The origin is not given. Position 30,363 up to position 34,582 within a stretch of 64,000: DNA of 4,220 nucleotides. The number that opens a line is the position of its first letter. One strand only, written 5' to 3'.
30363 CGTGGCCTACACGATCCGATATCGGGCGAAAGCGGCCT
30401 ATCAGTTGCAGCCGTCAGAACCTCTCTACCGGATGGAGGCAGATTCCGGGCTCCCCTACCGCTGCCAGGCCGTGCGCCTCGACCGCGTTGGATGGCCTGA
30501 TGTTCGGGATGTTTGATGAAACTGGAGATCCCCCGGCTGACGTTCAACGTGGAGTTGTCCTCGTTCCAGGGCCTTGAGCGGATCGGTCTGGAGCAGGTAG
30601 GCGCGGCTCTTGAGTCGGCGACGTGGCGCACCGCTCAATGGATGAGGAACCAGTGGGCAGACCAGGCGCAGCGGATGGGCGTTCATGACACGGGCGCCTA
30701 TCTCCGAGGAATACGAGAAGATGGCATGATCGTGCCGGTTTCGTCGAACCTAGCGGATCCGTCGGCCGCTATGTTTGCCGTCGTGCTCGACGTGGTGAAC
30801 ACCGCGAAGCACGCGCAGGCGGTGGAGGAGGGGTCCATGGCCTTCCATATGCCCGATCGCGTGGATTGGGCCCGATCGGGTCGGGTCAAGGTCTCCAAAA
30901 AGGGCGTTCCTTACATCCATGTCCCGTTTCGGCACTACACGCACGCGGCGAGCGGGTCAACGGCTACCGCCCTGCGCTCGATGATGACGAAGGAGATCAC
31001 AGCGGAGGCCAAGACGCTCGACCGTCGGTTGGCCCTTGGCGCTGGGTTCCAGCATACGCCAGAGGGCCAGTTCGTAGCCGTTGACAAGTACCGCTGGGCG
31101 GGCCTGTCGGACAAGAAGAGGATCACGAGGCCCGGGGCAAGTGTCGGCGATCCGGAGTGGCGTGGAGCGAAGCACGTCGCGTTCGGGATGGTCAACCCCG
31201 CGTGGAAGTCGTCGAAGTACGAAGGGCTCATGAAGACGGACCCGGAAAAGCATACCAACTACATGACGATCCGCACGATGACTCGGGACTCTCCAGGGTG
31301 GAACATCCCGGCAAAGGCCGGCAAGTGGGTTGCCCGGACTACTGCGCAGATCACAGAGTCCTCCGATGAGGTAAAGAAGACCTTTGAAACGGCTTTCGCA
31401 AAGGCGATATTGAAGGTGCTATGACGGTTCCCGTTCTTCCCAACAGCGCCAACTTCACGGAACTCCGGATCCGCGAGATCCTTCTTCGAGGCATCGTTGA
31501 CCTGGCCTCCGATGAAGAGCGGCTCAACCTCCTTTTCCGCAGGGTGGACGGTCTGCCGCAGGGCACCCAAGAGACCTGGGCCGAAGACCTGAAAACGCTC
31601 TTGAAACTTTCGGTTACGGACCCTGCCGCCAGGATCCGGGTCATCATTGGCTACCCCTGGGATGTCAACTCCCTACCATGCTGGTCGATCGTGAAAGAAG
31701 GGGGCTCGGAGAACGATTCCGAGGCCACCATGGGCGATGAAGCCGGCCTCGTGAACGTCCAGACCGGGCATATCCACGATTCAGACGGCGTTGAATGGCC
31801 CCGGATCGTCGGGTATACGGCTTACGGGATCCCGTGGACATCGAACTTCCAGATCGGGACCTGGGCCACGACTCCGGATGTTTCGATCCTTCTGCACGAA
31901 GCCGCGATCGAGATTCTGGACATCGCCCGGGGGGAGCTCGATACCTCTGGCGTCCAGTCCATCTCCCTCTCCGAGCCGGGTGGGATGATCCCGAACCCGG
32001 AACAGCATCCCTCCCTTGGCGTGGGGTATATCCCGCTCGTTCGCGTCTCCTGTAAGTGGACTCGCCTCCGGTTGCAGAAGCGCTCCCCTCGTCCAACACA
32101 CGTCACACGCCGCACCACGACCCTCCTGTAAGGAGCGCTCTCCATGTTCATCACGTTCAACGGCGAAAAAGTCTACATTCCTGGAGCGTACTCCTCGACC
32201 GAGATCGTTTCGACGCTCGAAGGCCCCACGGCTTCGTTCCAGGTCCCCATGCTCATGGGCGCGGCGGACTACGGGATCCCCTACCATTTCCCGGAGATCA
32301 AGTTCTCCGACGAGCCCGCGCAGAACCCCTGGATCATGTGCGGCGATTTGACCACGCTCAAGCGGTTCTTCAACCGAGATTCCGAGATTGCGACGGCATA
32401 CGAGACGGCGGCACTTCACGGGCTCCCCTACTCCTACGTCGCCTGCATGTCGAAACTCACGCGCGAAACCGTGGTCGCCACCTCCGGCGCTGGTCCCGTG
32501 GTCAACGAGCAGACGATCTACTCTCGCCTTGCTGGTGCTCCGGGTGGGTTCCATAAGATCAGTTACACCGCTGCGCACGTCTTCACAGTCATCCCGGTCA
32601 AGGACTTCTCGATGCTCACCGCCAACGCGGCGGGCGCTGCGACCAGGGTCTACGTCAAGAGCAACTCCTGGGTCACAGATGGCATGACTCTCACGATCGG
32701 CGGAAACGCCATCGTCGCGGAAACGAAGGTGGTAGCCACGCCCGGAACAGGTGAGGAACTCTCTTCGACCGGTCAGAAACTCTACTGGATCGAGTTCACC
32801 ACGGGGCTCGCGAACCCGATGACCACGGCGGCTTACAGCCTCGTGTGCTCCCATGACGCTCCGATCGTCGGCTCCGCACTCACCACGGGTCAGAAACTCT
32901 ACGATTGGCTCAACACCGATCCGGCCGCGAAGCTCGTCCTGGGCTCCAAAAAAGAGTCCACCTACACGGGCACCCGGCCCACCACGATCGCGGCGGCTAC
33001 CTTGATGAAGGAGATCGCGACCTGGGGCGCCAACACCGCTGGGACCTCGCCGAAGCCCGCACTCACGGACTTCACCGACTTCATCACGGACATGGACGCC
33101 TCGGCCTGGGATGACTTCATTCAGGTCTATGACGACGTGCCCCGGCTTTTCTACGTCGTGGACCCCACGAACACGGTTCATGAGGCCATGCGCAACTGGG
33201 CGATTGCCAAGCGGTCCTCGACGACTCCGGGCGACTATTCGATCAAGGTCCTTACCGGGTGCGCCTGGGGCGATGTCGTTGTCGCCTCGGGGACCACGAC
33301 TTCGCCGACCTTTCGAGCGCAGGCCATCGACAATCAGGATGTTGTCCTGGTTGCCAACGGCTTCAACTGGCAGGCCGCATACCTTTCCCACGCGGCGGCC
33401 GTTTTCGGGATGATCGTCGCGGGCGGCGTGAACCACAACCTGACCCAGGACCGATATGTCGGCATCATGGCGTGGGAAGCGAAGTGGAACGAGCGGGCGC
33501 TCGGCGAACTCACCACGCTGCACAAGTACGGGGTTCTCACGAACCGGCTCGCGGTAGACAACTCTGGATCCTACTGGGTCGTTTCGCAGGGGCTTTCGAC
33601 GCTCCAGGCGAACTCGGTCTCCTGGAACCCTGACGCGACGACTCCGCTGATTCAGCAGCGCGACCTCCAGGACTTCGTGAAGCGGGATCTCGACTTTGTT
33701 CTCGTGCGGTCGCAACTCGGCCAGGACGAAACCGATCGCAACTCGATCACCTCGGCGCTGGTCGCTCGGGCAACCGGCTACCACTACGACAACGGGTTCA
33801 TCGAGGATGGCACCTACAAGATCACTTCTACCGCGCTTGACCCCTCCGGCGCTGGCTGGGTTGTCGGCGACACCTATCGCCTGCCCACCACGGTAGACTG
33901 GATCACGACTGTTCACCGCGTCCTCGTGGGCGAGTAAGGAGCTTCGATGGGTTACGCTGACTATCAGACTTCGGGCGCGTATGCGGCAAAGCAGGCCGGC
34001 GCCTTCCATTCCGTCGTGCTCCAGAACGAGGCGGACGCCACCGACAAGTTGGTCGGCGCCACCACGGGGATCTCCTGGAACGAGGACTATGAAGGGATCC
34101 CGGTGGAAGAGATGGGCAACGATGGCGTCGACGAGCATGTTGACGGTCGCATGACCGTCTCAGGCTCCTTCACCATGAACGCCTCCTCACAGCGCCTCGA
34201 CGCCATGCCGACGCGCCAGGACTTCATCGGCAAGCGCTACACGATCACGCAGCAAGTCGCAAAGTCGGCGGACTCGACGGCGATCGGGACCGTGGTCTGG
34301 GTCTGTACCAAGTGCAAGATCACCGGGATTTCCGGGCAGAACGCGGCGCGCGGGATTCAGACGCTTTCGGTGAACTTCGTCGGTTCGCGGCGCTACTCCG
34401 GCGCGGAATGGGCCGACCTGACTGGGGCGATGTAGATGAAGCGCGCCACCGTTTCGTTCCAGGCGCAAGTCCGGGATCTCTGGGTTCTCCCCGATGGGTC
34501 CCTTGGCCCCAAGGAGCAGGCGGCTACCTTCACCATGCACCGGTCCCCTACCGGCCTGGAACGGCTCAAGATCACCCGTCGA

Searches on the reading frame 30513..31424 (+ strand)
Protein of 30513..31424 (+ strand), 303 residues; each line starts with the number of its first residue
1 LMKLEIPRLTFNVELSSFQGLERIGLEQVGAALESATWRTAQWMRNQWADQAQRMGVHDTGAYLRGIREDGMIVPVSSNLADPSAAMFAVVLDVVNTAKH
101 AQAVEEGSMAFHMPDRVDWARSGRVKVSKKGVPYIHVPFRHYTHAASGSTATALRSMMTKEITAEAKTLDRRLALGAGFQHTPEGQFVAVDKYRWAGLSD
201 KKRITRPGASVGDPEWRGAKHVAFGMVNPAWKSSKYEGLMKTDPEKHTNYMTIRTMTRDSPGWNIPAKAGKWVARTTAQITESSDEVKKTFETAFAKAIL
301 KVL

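Call 16: search_protein_families(library=phrogs, proteins=[window:30513-31424:+], max_evalue=0.01)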
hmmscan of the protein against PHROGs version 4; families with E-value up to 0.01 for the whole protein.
window:30513-31424:+ (303 aa): 2 families
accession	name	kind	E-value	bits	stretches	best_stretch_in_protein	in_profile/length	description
phrog_16819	-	unknown function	6e-17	62.9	1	26-301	17-236/239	-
phrog_1127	-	unknown function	0.0058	17.4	0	119-165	75-121/208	-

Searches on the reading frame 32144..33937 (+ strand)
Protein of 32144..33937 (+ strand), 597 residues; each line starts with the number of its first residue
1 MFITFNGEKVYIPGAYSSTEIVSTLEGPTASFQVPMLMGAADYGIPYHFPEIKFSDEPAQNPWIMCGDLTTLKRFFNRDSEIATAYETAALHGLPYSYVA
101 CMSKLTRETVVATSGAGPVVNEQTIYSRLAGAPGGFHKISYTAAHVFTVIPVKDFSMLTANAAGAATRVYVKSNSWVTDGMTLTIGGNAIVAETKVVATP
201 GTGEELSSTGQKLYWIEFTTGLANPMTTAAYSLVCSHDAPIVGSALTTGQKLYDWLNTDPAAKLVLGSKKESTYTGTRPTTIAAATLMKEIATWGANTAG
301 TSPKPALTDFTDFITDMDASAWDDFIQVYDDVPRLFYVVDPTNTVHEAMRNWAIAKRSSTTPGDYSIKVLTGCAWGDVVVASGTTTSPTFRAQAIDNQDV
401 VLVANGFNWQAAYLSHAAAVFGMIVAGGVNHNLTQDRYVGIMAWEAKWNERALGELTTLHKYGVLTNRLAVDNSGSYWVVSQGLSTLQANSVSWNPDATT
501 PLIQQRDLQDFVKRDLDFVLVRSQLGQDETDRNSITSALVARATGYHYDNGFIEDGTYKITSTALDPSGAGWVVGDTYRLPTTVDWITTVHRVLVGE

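Call 7: search_protein_families(library=phrogs, proteins=[window:32144-33937:+], max_evalue=0.01)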
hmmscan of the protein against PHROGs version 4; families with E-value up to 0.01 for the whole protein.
window:32144-33937:+ (597 aa): 0 families

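Call 104: search_solved_structures(query=window:32144-33934:+, max_evalue=0.1)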
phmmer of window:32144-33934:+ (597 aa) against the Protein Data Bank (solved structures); distinct sequences matched with E-value up to 0.1: 0.

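Call 106: search_dna_similar(query=window:32144-33934:+, collection=phages, mode=protein, max_evalue=0.001, max_rows=8)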
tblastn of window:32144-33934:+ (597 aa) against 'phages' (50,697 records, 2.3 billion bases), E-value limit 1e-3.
No match.

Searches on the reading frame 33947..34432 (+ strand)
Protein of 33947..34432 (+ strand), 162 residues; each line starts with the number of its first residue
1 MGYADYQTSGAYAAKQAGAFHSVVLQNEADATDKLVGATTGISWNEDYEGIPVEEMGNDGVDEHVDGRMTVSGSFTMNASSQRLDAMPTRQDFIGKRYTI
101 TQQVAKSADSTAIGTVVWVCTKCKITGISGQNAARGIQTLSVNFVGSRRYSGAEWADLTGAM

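Call 105: search_solved_structures(query=window:33947-34432:+, max_evalue=0.1)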
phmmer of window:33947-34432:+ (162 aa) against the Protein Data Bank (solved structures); distinct sequences matched with E-value up to 0.1: 0.

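Call 107: search_dna_similar(query=window:33947-34432:+, collection=phages, mode=protein, max_evalue=0.001, max_rows=8)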
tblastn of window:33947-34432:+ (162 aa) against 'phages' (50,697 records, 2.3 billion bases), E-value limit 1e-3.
No match.
